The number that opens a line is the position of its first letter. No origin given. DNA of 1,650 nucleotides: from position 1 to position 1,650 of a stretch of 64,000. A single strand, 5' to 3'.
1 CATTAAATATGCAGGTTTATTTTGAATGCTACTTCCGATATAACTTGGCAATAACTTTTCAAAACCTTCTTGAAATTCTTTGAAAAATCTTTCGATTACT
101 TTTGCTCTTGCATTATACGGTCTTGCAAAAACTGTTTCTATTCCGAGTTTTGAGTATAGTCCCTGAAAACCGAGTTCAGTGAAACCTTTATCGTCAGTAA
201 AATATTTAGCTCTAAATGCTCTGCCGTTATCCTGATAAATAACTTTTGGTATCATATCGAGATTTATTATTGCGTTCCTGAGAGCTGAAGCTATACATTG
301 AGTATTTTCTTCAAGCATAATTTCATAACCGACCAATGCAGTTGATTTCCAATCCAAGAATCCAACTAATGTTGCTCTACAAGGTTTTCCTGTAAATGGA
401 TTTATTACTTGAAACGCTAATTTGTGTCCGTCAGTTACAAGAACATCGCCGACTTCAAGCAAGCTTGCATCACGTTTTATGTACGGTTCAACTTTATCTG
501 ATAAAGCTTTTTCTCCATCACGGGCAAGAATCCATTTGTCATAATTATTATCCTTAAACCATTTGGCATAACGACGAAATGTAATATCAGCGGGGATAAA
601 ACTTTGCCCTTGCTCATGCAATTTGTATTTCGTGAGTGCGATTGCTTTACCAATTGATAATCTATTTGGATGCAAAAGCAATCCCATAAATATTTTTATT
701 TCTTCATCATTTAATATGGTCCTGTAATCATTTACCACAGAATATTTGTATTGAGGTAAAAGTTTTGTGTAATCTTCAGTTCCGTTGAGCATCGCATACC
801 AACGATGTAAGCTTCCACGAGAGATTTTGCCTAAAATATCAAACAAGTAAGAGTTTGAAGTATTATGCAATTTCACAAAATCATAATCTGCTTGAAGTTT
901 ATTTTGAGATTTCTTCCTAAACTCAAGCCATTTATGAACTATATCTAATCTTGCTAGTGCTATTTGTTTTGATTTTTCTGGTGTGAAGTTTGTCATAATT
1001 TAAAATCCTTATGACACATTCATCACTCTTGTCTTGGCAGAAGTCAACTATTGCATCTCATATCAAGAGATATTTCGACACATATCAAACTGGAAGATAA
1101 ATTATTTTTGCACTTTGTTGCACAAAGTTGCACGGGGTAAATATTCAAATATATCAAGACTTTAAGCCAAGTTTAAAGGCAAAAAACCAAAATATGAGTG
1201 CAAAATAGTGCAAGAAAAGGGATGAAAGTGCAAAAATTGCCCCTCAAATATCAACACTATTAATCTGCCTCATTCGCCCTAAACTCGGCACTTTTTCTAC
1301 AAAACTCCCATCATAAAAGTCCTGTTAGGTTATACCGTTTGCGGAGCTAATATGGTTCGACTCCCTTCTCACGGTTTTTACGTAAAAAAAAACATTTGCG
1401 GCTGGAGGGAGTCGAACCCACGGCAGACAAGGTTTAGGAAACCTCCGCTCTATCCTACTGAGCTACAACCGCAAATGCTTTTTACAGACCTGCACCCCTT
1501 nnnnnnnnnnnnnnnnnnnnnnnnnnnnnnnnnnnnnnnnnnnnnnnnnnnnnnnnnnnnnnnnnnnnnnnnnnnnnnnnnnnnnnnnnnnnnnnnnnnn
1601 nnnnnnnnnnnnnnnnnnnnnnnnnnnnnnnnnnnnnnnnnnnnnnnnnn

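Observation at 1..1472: Mobile-element terminus (DDE transposase plus TGCAA terminal repeats) abutting the 3' end of tRNA-Arg(CCT)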

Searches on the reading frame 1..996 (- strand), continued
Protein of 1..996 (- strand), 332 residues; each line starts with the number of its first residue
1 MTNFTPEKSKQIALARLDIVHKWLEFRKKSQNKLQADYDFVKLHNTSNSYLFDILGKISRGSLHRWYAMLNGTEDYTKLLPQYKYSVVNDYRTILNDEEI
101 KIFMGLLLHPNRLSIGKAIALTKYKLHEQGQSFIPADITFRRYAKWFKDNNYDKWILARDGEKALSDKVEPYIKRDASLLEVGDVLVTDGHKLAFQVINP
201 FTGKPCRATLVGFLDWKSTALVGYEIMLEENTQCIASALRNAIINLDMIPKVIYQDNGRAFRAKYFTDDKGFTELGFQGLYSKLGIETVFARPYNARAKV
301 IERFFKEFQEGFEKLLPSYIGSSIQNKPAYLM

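Call 79: search_dna_similar(query=P0074, collection=phages, mode=protein, max_rows=15)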
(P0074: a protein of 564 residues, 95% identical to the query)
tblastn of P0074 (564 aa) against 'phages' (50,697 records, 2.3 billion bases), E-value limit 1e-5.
Records with a match: 261; places in all: 261; records where one place covers at least 80% of the query: 6.
Best place of each record, by identity: <60% 261.
By first word of the organism name: Pseudomonas 119; Ralstonia 91; Bacteriophage 9; Burkholderia 4; Bacillus 3; Rhodobacter 3; Yersinia 3; Ochrobactrum 2; Mannheimia 2; Sinorhizobium 2; and 17 more.
By host as written in the record: Ralstonia solanacearum 64; - 41; Pseudomonas aeruginosa 33; Pseudomonas aeruginosa PA14 32; Ralstonia solanacearum Race 3, Biovar 1 6; Bacillus alcalophilus CGMCC 1.3604 3; Ochrobactrum anthropi 2; Pseudomonas aeruginosa PAS429 2; and 64 more.
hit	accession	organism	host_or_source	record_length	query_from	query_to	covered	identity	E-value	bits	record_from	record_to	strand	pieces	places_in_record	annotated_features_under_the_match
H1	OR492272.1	Fusobacterium phage phiRTG5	Fusobacterium necrophorum subsp. ...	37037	52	525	84%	27.4%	8e-34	143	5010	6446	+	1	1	transposase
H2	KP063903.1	Bacillus phage BalMu-1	Bacillus alcalophilus CGMCC 1.3604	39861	3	455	80%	26.9%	9e-25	115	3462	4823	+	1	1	transposase A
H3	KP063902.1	Bacillus phage BalMu-1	Bacillus alcalophilus CGMCC 1.3604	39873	3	455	80%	26.9%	9e-25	115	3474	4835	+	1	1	transposase A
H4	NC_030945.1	Bacillus phage BalMu-1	Bacillus alcalophilus CGMCC 1.3604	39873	3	455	80%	26.9%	9e-25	115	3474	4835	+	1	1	transposase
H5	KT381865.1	Pelagibaca phage vB_PeaS-P1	Pelagibaca abyssi JLT2014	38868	6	503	88%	23.3%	4e-14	82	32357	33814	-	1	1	mobile element protein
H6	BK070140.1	Bacteriophage sp.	Helicobacter rodentium ATCC 700285 ...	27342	39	493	81%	24.6%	4e-10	69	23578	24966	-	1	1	hypothetical protein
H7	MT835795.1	Bacteriophage sp.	human fecal samples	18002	103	455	63%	31.2%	9e-27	121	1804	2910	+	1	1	record has no annotation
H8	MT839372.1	Bacteriophage sp.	human fecal samples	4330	134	497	65%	27.6%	1e-24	114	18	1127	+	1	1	record has no annotation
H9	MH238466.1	Pasteurella phage AFS-2018a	Pasteurella multocida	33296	58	455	71%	24.7%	1e-8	64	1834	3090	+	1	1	integrase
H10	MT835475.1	Bacteriophage sp.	human fecal samples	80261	3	328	58%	29.2%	4e-14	82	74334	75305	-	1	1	record has no annotation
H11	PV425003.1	Pseudomonas phage vB_PaeM_GXNNB6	Pseudomonas aeruginosa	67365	103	455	63%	26.5%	9e-21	102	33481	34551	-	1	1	transposase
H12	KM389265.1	Pseudomonas phage F_ET2439sp/Pa1651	-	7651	103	455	63%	26.4%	5e-17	113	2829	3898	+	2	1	record has no annotation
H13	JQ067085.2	Pseudomonas phage PaMx73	Pseudomonas aeruginosa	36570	103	455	63%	26.3%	1e-20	102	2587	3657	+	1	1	transposase A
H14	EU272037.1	Pseudomonas phage MP38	Pseudomonas aeruginosa PA14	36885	103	455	63%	26.3%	2e-20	101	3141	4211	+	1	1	ORF6: transposase A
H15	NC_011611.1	Pseudomonas phage MP38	Pseudomonas aeruginosa PA14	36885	103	455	63%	26.3%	2e-20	101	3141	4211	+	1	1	ORF6: transposase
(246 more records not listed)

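Call 80: find_encoding_contigs(protein=P0198, flank=10000, max_places=10)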
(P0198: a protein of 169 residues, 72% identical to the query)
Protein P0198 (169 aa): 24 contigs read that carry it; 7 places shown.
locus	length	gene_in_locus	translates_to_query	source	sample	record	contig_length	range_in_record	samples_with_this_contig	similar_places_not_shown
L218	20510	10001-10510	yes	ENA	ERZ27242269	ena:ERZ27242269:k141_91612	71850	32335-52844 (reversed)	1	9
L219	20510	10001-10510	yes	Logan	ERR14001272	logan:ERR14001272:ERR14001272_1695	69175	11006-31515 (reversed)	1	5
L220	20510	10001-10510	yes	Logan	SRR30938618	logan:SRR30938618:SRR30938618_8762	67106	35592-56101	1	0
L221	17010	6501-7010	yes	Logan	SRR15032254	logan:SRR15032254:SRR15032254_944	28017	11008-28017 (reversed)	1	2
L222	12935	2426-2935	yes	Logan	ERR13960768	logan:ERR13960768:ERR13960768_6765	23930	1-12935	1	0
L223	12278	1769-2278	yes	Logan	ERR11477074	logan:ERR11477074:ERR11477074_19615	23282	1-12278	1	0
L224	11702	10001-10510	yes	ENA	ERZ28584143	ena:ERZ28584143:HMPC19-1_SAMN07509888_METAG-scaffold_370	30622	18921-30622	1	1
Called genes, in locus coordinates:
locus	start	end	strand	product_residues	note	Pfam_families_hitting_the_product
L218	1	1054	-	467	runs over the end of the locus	PF02881:SRP54_N, PF06414:Zeta_toxin (weak), PF00448:SRP54, PF01656:CbiA (weak), PF02978:SRP_SPB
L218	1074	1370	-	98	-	-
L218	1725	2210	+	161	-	PF01037:AsnC_trans_reg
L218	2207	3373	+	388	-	PF00155:Aminotran_1_2, PF01053:Cys_Met_Meta_PP (weak), PF00266:Aminotran_5, PF01041:DegT_DnrJ_EryC1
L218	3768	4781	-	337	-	PF01420:Methylase_S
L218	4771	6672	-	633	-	PF02384:N6_Mtase, PF01170:UPF0020 (weak)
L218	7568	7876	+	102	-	-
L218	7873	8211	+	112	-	-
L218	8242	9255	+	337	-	PF09299:Mu-transpos_C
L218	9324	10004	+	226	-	PF05621:TniB (faint), PF13401:AAA_22, PF00004:AAA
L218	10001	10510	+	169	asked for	PF13102:Phage_int_SAM_5, PF14659:Phage_int_SAM_3, PF22022:Phage_int_M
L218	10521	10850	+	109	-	PF08822:DUF1804 (faint)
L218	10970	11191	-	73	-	-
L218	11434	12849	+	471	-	PF20473:MmeI_Mtase (faint), PF07669:Eco57I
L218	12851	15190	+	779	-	PF13589:HATPase_c_3, PF02518:HATPase_c, PF14501:HATPase_c_5 (weak)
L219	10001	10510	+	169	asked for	PF13102:Phage_int_SAM_5, PF14659:Phage_int_SAM_3, PF22022:Phage_int_M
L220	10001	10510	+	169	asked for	PF13102:Phage_int_SAM_5, PF14659:Phage_int_SAM_3, PF22022:Phage_int_M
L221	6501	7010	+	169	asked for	PF13102:Phage_int_SAM_5, PF14659:Phage_int_SAM_3, PF22022:Phage_int_M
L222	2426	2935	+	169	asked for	PF13102:Phage_int_SAM_5, PF14659:Phage_int_SAM_3, PF22022:Phage_int_M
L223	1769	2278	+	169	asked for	PF13102:Phage_int_SAM_5, PF14659:Phage_int_SAM_3, PF22022:Phage_int_M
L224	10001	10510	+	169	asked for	PF13102:Phage_int_SAM_5, PF14659:Phage_int_SAM_3, PF22022:Phage_int_M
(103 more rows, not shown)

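Call 83: find_related_loci(query=P0074, collection=viral_contigs, flank=10000)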
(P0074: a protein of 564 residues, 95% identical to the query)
Query P0074 (564 aa) in viral_contigs; peptide patterns used: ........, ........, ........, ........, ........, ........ (x = any residue, [..] = any of these).
20 stretches matched a pattern; 6 encode a relative of the query (tblastn E <= 1e-3); 6 distinct loci.
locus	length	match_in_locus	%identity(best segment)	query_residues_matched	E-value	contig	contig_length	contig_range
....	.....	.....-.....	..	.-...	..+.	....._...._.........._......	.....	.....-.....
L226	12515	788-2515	55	4-563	0e+0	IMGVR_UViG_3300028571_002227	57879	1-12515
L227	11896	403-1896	49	5-500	4e-161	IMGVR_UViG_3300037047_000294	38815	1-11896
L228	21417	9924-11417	49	5-500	2e-157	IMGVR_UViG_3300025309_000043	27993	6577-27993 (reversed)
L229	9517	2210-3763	43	7-509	3e-122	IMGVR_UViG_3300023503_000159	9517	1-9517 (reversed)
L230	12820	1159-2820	30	8-539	9e-63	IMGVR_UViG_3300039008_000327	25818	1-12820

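Call 94: find_related_loci(query=A5, collection=viral_contigs, flank=6000)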
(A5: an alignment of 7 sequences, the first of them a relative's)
Query A5 (564 aa) in viral_contigs; peptide patterns used: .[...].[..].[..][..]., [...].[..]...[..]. (x = any residue, [..] = any of these).
72 stretches matched a pattern; 57 encode a relative of the query (tblastn E <= 1e-3); 56 distinct loci.
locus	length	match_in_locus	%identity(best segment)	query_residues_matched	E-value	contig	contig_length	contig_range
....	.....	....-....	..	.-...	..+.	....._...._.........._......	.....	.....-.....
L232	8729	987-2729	57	7-564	0e+0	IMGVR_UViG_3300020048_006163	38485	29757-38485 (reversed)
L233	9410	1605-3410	55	7-563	0e+0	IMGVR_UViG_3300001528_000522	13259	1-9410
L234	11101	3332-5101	54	7-563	0e+0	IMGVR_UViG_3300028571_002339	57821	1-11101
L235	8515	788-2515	55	4-563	0e+0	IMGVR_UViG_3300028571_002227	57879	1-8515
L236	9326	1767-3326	56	4-518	0e+0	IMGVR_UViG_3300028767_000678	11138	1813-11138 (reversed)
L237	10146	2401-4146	50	3-563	0e+0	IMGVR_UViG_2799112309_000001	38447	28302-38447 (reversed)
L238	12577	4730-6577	48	6-564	2e-178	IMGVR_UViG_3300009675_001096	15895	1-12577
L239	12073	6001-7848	48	6-564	2e-178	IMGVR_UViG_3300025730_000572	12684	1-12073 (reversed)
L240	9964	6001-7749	49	2-563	2e-177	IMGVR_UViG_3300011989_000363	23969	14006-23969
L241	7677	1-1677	53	26-563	4e-175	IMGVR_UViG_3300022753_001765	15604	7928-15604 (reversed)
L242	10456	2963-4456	50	6-498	2e-166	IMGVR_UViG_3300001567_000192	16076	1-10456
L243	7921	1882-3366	51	5-498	5e-165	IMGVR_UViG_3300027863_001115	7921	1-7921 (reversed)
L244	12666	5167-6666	49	4-498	6e-165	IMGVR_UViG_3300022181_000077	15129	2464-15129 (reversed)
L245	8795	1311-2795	51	5-498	2e-163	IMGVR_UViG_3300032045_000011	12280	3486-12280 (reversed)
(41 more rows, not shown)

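Call 102: search_protein_families(library=padloc, proteins=[L140:8235-8924:+, L140:8927-9784:+, L140:10304-11014:-, L140:11007-11624:-, L140:11629-12594:-, L140:12993-13640:-, L140:14480-15847:+, L140:15849-16253:+, L202:9904-10935:-, L202:11261-12427:-], max_evalue=0.00001)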
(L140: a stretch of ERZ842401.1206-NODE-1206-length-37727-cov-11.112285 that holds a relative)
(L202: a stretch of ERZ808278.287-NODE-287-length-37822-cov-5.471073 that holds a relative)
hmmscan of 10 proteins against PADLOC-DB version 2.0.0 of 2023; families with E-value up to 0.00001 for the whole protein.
L140:8235-8924:+ (229 aa): 0 families

L140:8927-9784:+ (285 aa): 62 families (the best 25 are shown)
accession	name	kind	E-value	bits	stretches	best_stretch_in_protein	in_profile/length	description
PDLC02941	RT_II-A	-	6.7e-48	161.4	1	7-271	50-304/309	-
PDLC02942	RT_III-A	-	8.8e-43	144.7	1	3-253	73-328/341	-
PDLC03739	RT_Ec107-like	-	5.2e-41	139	1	8-226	47-266/307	retron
PDLC02955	RT_X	-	1.2e-40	137.7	1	6-250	33-270/272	-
PDLC02946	RT_III-A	-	1.8e-39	133.8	1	5-251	67-315/330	-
PDLC02943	RT_III-A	-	5.3e-39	132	1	8-251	60-304/322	-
PDLC02939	RT_II-A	-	1.9e-38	130.6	1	3-260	32-293/304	-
PDLC02944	RT_III-A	-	4.6e-38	129.7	2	97-257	198-362/597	-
PDLC02940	RT_II-A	-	7.6e-38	128.3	1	37-273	260-476/477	-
PDLC02956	RT_XIII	-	2.3e-37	127.1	1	6-260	151-420/469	-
PDLC02952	RT_VI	-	3e-36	123.1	1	7-245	41-268/279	-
PDLC02961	RT-TIR_XII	-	6.7e-36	122.2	1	8-277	54-340/475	single gene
PDLC02962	RT-TIR_XII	-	1.8e-35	120.8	1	8-278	52-339/478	single gene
PDLC02960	RT-Protease_XI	-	1.1e-34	118.3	1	8-273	44-322/506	single gene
PDLC02959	RT-Protease_XI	-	1.5e-34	117.8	1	8-266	46-322/510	single gene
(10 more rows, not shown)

L140:10304-11014:- (236 aa): 0 families

L140:11007-11624:- (205 aa): 0 families

L140:11629-12594:- (321 aa): 3 families
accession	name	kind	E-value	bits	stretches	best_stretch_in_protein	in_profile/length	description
PDLC01652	WYL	-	9e-30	102.1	1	136-315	7-161/162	"CAS-I,CAS-II,CAS-III,CAS-IV,CAS-V,CAS-VI; associated_signaling"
PDLC01457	WYL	-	8.4e-23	79.2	1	6-304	2-229/229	"CAS-I,CAS-II,CAS-III,CAS-IV,CAS-V,CAS-VI; associated_signaling"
PDLC01766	Cas3c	-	7.8e-20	68.7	1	3-317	3-314/1009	-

L140:12993-13640:- (215 aa): 8 families
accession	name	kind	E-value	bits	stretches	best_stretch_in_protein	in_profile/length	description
PDLC03963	SoFic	-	1.1e-41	141.4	1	7-209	135-346/361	-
PDLC04966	PDC-S24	-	1.6e-18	64.9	1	23-114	271-366/497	-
PDLC04837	PDC-S04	-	4.8e-17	60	1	28-129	126-220/234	-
PDLC04836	PDC-S04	-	2.2e-15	54.5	1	32-111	133-207/244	-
PDLC04839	PDC-S04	-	9e-10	36.6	1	54-111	126-181/205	-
PDLC04840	PDC-S04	-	1.3e-09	36.1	1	2-117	87-200/227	-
PDLC01850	CARF3--CARF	-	2.1e-07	29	1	139-208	127-196/209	-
PDLC04842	PDC-S04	-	3.9e-06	24.7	1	63-99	107-144/202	-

L140:14480-15847:+ (455 aa): 1 family
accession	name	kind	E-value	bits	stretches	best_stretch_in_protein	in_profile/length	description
PDLC00733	Effector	-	3.7e-10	37.2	1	35-138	263-367/388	TIR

L140:15849-16253:+ (134 aa): 5 families
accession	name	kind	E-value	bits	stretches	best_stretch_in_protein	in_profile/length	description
PDLC00418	ThsB1|ThsB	-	3.3e-15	54.3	1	1-132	1-134/155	TIR-like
PDLC00426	ThsB1|ThsB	-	1e-08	32.9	1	7-107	240-340/352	TIR-like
PDLC00431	ThsB1|ThsB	-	2.1e-06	26.2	0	49-99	48-98/162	TIR-like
PDLC04688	PDC-M50B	-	2.5e-06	25.8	0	48-99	48-99/162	-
PDLC00436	ThsB1|ThsB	-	3.9e-06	24.5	1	5-88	36-116/183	TIR-like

L202:9904-10935:- (343 aa): 32 families (the best 25 are shown)
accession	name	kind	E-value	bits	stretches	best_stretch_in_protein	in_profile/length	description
PDLC04807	PDC-S02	-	3.6e-138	458.6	1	12-341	10-345/351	-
PDLC04820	PDC-S02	-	7.3e-106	352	1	11-339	22-324/332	-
PDLC04803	PDC-S02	-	2e-100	333.9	1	80-339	5-262/269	-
PDLC04795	PDC-S02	-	5.6e-92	306.7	1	11-335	20-344/357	-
PDLC04831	PDC-S02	-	2.9e-87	291.4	1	12-326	8-332/346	-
PDLC04810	PDC-S02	-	7.8e-86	286.5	1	11-335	7-344/355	-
PDLC04822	PDC-S02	-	2.6e-75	251.8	1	13-301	8-292/294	-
PDLC04827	PDC-S02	-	3.8e-73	243.9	1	13-234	8-232/234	-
PDLC04802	PDC-S02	-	1.2e-68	228.5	2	14-163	8-162/171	-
PDLC04812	PDC-S02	-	3e-51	171.3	1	15-155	8-147/151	-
PDLC04813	PDC-S02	-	6.3e-49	164.2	1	177-334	6-161/175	-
PDLC04797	PDC-S02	-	2e-42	142.2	1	11-132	1-121/126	-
PDLC04826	PDC-S02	-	8.6e-42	141.3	1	16-221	12-217/222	-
PDLC04808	PDC-S02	-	1.4e-41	139.2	1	16-121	5-109/111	-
PDLC04817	PDC-S02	-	6.8e-38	128.8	2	17-207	10-206/286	-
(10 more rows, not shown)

L202:11261-12427:- (388 aa): 17 families
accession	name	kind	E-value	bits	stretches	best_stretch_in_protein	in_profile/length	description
PDLC03944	RmrA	-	1.6e-140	466.6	1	3-380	2-375/384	-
PDLC03947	RmrA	-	2.7e-95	317.4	1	2-387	6-380/383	-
PDLC03948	RmrA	-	5.7e-88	293.5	1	4-384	5-378/397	-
PDLC03954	RmrA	-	3.3e-84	281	1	5-369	8-364/380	-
PDLC03951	RmrA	-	2.9e-83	278.1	1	6-378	7-368/400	-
PDLC03952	RmrA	-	2.8e-79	264.8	1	4-374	19-383/395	-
PDLC03945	RmrA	-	2.3e-69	232.5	1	7-379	2-377/394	-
PDLC03956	RmrA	-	2.5e-69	232.3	1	5-385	6-376/399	-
PDLC03949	RmrA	-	5.3e-64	214.4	1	7-332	2-306/363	-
PDLC03943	RmrA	-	2e-58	196.2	1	6-341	1-324/370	-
PDLC03955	RmrA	-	1.5e-56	190.3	1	5-335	18-333/371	-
PDLC03946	RmrA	-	5.1e-55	184.6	1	7-367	2-336/357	-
PDLC03950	RmrA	-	8.6e-34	115.1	1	7-340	2-327/369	-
PDLC03953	RmrA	-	1.1e-33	115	1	6-330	4-322/373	-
PDLC04141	capP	-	1.8e-23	81.3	1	168-289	32-153/242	capP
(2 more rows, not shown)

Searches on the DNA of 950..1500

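Call 33: search_rna_families(source=window, start=950, end=1500, threshold=evalue, max_evalue=1)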
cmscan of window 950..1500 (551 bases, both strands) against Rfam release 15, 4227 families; matches with E-value up to 1: 4.
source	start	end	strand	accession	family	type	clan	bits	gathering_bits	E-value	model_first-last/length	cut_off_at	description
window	1397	1472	-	RF00005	tRNA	Gene; tRNA;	CL00001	57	29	1e-11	1-71/71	no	tRNA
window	1017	1068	-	RF03012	Mu-gpT-DE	Gene; sRNA;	-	23.9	49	0.0034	1-53/53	no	Mu-gpT-DE RNA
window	1101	1231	+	RF03605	MIR4221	Gene; miRNA;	-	20.8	100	0.14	1-132/132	no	MIR4221 microRNA precursor family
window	991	1058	+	RF02875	AS-pc01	Gene; antisense;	-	19.3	79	0.66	1-99/99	no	Antisense to pHK01_035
